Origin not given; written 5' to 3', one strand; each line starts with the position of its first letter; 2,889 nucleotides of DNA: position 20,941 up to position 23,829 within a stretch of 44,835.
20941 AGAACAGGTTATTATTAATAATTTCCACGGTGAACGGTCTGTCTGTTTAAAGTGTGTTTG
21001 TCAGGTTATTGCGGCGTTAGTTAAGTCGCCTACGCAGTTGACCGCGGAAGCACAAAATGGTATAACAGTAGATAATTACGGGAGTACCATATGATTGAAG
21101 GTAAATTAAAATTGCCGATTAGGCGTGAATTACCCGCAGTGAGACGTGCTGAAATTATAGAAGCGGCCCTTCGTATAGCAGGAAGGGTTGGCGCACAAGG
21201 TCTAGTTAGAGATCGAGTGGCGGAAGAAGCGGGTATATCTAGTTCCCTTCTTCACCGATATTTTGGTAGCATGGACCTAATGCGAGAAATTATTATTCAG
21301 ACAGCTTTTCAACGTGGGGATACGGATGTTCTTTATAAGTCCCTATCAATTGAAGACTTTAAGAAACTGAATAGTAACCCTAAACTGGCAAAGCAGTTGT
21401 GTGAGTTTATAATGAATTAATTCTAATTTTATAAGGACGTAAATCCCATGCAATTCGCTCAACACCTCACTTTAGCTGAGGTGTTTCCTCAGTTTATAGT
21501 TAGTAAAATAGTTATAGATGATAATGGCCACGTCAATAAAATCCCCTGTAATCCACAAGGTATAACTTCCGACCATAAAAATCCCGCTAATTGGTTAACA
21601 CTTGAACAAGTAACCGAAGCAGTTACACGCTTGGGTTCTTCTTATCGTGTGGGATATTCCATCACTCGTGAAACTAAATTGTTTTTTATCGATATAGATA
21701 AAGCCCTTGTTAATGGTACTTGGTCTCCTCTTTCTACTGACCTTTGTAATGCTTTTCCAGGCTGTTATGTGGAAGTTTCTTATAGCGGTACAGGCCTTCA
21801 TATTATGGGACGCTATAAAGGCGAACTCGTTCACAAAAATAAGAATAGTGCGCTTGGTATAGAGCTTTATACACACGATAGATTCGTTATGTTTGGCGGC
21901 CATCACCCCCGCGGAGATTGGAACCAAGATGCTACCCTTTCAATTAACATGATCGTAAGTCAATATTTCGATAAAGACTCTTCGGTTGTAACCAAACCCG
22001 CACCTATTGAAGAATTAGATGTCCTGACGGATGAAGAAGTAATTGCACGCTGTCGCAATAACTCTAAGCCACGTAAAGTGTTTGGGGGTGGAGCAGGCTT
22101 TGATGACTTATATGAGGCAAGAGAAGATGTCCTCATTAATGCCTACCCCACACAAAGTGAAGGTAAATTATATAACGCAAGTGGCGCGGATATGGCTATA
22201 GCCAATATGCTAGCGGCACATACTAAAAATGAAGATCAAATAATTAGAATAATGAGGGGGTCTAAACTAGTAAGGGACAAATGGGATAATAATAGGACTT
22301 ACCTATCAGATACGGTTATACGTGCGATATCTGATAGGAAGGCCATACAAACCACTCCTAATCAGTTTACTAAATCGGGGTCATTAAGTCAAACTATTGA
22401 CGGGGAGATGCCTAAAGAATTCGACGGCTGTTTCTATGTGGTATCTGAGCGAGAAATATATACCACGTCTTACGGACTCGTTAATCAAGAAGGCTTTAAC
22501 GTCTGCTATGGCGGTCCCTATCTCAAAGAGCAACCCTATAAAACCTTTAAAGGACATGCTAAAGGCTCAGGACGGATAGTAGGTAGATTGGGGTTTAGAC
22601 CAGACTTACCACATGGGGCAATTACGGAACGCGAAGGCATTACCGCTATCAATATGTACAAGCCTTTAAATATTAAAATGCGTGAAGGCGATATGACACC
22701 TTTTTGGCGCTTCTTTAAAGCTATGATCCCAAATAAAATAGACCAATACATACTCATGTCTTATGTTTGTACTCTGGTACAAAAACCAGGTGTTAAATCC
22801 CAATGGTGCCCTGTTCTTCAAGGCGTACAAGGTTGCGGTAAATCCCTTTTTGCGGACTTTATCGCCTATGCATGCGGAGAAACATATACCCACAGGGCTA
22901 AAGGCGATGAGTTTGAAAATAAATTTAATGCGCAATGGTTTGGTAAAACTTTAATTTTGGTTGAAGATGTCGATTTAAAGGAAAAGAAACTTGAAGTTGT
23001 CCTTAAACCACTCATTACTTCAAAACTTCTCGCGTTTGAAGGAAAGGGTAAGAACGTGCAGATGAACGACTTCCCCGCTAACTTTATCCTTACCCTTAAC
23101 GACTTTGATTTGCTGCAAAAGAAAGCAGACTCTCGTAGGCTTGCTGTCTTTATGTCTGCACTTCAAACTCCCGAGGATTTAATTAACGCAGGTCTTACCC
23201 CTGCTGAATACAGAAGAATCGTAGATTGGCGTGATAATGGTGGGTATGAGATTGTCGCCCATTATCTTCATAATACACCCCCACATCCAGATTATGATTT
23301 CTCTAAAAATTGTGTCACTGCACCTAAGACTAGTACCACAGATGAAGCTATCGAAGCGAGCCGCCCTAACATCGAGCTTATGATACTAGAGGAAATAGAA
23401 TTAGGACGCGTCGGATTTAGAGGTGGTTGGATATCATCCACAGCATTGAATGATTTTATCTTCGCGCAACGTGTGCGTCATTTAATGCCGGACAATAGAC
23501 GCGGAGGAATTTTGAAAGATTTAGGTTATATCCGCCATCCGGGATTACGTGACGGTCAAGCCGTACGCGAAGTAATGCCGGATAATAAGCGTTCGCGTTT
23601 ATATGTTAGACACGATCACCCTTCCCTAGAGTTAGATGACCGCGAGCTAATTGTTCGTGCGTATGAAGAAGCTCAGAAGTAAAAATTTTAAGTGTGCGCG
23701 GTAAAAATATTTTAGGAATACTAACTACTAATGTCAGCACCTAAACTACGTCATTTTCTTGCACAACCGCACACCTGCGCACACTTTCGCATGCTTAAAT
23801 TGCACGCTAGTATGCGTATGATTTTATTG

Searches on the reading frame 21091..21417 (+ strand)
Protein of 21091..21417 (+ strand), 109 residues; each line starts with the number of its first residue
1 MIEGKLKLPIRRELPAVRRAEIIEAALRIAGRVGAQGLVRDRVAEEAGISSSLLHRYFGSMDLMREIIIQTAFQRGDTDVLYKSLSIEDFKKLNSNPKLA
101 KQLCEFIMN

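Call 11: search_protein_families(library=pfam, proteins=[window:21091-21417:+], max_evalue=0.001)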
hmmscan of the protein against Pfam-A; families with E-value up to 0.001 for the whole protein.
window:21091-21417:+ (109 aa): 1 family
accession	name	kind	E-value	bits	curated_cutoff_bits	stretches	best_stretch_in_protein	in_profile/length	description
PF00440.29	TetR_N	-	9e-08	32.2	24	1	22-62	1-41/47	Bacterial regulatory proteins, tetR family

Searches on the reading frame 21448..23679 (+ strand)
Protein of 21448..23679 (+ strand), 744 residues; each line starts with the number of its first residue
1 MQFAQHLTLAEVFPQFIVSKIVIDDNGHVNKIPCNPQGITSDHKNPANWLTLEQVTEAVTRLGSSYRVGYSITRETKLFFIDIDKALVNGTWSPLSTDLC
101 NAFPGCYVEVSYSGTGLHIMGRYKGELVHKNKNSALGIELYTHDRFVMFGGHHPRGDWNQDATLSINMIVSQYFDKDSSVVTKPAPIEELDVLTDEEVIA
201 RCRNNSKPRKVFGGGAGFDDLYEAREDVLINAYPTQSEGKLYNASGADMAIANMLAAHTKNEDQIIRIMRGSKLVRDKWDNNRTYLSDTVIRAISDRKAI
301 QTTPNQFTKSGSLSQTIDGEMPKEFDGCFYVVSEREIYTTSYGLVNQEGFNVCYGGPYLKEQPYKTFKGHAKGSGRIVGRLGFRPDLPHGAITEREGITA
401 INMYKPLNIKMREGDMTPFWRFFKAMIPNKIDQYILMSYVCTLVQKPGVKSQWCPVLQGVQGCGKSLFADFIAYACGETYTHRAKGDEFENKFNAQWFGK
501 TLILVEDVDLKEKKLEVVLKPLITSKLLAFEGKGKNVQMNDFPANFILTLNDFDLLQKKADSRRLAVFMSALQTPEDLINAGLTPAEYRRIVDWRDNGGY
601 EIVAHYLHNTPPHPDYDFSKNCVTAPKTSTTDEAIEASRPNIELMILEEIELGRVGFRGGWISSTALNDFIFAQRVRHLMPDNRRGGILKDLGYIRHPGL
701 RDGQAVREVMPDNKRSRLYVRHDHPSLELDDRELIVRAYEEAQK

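Call 11: search_protein_families(library=pfam, proteins=[window:21448-23679:+], max_evalue=0.001)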
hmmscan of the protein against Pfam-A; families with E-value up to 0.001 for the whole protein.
window:21448-23679:+ (744 aa): 3 families
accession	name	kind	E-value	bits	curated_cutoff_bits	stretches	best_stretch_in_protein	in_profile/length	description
PF19263.5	DUF5906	-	6.1e-16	59.5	27.6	1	457-564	1-114/114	Family of unknown function (DUF5906)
PF22763.1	NrS1-1_pol-like_HBD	-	1.4e-12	47.8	27.9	1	245-299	2-60/64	NrS-1 polymerase HBD domain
PF05272.17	VapE-like_dom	-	6.9e-05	22.8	25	1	429-568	29-165/217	Virulence-associated protein E-like domain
